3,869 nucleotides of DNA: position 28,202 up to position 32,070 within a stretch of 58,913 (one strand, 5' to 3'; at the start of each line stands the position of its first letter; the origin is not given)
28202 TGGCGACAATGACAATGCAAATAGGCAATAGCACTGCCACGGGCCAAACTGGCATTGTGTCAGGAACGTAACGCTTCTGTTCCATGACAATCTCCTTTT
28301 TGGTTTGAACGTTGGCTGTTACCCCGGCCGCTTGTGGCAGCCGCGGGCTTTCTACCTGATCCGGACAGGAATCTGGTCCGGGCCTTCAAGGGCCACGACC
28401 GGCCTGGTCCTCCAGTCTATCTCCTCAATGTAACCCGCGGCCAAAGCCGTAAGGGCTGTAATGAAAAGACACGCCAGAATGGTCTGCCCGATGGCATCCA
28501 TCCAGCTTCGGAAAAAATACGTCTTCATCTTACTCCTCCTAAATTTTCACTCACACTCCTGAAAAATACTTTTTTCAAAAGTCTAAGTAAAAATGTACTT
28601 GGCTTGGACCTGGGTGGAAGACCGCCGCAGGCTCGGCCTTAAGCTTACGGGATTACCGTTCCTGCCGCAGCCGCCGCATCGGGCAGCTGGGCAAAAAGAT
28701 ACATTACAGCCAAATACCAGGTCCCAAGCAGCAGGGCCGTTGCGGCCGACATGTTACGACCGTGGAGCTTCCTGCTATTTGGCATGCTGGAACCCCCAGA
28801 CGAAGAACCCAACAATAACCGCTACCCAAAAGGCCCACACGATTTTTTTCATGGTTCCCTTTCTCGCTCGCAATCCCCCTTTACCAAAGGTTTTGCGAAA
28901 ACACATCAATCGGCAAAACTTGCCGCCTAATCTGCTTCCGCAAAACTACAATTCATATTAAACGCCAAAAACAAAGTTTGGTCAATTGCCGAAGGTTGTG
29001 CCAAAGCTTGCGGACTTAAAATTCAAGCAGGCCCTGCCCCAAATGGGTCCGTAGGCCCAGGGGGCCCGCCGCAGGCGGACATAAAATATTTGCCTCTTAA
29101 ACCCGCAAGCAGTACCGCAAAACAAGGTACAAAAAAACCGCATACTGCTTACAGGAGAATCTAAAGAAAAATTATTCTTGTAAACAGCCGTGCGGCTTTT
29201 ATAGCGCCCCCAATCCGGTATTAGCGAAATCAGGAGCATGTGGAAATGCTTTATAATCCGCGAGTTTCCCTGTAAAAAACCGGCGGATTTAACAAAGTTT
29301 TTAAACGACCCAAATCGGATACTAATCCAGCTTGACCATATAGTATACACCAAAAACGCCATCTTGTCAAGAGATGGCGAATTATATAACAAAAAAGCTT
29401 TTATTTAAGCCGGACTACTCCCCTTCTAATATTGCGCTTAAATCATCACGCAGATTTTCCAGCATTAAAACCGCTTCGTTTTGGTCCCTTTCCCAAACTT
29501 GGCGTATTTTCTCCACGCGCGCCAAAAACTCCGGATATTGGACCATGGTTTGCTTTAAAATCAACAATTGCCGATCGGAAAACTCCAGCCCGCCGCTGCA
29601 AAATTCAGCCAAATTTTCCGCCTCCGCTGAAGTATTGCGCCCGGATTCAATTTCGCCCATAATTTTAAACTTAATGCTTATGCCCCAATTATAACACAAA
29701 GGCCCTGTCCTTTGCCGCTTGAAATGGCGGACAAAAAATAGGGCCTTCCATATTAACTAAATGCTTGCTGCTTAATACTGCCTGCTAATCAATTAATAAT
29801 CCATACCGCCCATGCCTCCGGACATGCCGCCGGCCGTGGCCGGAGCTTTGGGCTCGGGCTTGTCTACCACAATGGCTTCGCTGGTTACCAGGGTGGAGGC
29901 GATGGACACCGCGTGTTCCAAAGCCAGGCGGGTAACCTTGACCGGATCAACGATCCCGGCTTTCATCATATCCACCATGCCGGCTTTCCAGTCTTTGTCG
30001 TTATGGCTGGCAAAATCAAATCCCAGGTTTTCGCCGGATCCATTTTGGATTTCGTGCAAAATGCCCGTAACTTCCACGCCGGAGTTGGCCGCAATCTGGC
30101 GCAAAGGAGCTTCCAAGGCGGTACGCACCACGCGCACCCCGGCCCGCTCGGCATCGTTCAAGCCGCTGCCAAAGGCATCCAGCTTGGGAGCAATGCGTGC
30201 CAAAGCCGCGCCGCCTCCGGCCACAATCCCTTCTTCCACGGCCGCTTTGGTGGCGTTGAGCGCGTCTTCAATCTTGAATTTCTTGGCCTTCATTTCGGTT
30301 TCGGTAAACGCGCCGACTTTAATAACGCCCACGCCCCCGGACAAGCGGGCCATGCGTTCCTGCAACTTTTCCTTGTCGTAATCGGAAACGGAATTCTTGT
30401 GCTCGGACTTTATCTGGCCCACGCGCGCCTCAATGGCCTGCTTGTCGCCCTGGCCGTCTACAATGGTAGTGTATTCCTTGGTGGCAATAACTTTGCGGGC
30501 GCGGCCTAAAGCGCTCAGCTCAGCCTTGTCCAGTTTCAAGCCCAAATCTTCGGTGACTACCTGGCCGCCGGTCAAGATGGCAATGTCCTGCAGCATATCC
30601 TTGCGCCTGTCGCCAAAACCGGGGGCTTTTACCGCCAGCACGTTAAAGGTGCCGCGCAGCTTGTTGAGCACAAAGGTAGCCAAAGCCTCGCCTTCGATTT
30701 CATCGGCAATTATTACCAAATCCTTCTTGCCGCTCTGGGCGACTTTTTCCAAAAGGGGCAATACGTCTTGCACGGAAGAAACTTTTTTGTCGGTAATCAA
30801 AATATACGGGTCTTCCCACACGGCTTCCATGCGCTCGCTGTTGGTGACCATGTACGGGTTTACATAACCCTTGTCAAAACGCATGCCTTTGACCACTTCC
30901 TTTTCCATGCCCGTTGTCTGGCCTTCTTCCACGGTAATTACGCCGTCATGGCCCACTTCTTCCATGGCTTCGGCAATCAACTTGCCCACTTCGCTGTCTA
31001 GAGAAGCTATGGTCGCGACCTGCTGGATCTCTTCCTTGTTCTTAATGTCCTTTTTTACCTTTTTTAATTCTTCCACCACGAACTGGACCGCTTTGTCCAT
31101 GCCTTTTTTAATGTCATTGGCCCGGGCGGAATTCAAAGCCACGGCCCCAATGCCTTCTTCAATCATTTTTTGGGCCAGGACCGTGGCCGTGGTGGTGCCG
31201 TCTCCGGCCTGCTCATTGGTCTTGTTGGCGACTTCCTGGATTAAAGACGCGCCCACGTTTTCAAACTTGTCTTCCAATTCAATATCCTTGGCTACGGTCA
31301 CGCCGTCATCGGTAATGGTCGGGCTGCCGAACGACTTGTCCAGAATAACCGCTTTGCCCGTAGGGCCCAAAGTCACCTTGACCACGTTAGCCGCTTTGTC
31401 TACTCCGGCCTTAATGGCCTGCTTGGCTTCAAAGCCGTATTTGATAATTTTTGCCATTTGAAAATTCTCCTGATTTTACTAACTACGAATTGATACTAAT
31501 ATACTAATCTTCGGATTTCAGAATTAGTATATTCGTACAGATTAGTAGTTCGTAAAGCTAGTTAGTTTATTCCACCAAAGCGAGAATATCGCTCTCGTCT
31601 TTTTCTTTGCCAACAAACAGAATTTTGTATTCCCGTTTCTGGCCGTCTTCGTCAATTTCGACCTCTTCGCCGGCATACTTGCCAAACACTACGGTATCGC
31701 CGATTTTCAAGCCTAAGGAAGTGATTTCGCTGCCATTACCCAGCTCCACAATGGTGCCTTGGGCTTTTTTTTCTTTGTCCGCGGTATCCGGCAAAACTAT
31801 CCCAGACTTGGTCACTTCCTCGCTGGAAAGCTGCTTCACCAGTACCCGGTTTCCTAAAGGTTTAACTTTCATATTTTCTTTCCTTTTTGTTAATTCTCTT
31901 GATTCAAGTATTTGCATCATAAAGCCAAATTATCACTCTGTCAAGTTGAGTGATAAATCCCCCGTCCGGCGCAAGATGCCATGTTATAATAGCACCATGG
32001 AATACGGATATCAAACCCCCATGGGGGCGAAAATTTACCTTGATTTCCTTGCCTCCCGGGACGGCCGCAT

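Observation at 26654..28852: GC-rich island of nine or more 25-76-aa micro-ORFs, mostly single-TM, invisible to the ORF track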

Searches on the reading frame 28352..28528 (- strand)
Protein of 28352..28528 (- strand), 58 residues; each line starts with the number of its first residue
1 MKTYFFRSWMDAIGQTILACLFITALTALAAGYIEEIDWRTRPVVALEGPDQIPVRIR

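Call 8: search_protein_families(library=pfam, max_evalue=1, proteins=[window:28355-28528:-])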
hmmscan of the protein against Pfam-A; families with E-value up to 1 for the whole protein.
seq(58 aa): 0 families

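Call 9: search_protein_families(library=phrogs, max_evalue=1, proteins=[window:28355-28528:-])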
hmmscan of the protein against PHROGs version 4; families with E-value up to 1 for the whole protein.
seq(58 aa): 0 families

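Call 20: find_related_loci(query=window:28355-28528:-, collection=viral_contigs, flank=6000)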
Query seq(58 aa) (58 aa) in viral_contigs; peptide patterns used: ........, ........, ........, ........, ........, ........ (x = any residue, [..] = any of these).
13 stretches matched a pattern, but none encodes a relative of the query by tblastn (E <= 1e-3).

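Call 26: search_protein_representatives(protein=window:28352-28528:-)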
Query: 58 residues. Proteins with E-value up to 0.001 (for the whole library): 3; up to 1e-10: 1; up to 1e-30: 1. The best 3 are listed.
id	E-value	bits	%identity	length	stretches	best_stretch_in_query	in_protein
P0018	6.3e-32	123.8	100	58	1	1-58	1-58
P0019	2.7e-04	37.2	40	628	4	25-55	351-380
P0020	3.4e-04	36.9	39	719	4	25-56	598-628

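Call 68: search_protein_families(library=ncbifam, max_evalue=1, proteins=[window:28355-28528:-])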
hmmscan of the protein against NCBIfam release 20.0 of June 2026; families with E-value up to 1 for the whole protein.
seq(58 aa): 0 families

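Call 69: search_protein_families(library=padloc, max_evalue=1, proteins=[window:28355-28528:-])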
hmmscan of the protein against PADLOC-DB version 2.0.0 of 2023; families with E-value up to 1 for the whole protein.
seq(58 aa): 0 families

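Call 70: search_protein_families(library=pfam, max_evalue=0.01, proteins=[P0019, P0020])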
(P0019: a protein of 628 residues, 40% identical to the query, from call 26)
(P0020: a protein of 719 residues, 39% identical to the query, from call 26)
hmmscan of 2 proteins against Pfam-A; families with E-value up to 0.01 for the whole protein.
P0019 (628 aa): 0 families

P0020 (719 aa): 4 families
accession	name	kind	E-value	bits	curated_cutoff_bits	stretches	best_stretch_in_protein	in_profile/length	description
PF02012.26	BNR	-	6.3e-08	31.9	27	0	109-119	1-11/12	BNR/Asp-box repeat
PF13088.12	BNR_2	-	2.8e-05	24.1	31.4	0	47-141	137-220/277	BNR repeat-like domain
PF23726.1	Beta-prop_RSE1_2nd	-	0.00011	22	30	1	598-713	121-237/327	RSE1/DDB1/CPSF1 second beta-propeller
PF23743.1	Beta-prop_BBS7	-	0.00013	21.8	27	1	635-711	170-247/299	BBS7 beta-propeller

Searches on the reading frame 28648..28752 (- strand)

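Call 8: search_protein_families(library=pfam, max_evalue=1, proteins=[window:28648-28752:-])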
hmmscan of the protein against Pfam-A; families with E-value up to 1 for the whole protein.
seq(35 aa): 1 family
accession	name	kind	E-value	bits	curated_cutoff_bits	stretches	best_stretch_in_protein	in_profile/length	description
PF11466.13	Doppel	-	0.14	12.3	25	1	9-28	5-26/30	Prion-like protein Doppel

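Call 9: search_protein_families(library=phrogs, max_evalue=1, proteins=[window:28648-28752:-])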
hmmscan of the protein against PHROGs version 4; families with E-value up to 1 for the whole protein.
seq(35 aa): 0 families

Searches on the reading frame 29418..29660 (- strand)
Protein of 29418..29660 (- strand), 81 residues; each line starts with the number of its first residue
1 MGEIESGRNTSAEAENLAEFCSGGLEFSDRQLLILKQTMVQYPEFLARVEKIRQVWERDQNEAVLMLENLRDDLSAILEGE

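Call 8: search_protein_families(library=pfam, max_evalue=1, proteins=[window:29418-29660:-])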
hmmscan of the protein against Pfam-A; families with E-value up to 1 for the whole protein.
seq(81 aa): 1 family
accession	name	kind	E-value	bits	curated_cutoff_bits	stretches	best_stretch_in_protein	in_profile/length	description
PF18334.7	XRN1_D2_D3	-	0.1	12.4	21.8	1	25-55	123-153/228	Exoribonuclease Xrn1 D2/D3 domain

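Call 9: search_protein_families(library=phrogs, max_evalue=1, proteins=[window:29418-29660:-])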
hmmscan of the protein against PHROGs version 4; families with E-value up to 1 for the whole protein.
seq(81 aa): 1 family
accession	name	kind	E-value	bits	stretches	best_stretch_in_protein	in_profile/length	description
phrog_17696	-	unknown function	0.0028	18.4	1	36-71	147-182/190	-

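Call 68: search_protein_families(library=ncbifam, max_evalue=1, proteins=[window:29418-29660:-])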
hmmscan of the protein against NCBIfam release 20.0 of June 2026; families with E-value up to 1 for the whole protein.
seq(81 aa): 0 families

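Call 69: search_protein_families(library=padloc, max_evalue=1, proteins=[window:29418-29660:-])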
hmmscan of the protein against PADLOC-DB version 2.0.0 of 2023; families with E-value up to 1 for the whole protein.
seq(81 aa): 1 family
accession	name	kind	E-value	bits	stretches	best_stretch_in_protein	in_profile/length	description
PDLC01521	Csx19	-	0.0066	15.2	1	47-73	92-118/131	CAS-III-D; effector_UNK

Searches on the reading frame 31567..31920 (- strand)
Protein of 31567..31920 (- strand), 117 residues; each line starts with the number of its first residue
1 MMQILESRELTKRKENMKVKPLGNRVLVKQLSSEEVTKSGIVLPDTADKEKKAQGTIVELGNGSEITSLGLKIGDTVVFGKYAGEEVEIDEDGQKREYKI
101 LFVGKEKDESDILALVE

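Call 11: find_encoding_contigs(protein=window:31567-31920:-, flank=10000, max_places=10)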
Protein window:31567-31920:- (117 aa): no gene with exactly this product is on record in the collection.
